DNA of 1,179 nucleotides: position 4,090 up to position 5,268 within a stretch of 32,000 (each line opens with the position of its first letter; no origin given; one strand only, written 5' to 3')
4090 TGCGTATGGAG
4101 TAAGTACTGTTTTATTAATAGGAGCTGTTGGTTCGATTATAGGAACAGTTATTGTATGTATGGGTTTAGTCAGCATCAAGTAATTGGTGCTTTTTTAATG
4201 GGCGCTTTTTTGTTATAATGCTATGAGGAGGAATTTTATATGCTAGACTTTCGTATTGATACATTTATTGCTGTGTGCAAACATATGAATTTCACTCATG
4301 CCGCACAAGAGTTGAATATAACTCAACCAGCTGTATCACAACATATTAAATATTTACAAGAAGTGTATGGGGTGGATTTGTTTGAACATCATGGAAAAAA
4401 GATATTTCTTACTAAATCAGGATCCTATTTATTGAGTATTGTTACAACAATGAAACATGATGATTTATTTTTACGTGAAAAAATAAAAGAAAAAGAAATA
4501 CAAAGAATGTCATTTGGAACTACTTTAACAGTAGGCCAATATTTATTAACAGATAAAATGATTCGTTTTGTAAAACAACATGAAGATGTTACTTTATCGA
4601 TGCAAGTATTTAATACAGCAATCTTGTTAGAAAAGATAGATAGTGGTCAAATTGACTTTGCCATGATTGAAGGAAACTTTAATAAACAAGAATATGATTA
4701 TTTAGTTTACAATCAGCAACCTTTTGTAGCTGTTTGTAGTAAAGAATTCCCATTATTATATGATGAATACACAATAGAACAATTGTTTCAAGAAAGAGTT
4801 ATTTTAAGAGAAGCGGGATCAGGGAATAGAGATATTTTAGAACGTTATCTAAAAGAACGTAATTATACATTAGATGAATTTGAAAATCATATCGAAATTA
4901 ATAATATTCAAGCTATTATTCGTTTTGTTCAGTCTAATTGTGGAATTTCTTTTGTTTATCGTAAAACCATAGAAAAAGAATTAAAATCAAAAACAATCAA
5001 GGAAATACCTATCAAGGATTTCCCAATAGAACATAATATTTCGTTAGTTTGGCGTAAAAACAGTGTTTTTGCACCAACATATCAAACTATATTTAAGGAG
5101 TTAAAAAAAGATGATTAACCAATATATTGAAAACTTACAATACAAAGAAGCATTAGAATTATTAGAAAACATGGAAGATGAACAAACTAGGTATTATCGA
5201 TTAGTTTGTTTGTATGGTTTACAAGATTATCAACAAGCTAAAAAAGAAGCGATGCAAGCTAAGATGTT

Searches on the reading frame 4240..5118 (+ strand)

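Call 3: search_protein_families(library=pfam, proteins=[window:4240-5118:+])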
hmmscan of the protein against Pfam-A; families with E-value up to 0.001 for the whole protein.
window:4240-5118:+ (292 aa): 2 families
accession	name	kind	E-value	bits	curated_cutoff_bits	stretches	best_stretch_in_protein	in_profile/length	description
PF03466.25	LysR_substrate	-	2.9e-33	115.5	28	1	88-289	6-205/209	LysR substrate binding domain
PF00126.33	HTH_1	-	9.9e-18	64.3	26.6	1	6-61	4-59/60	Bacterial regulatory helix-turn-helix protein, lysR family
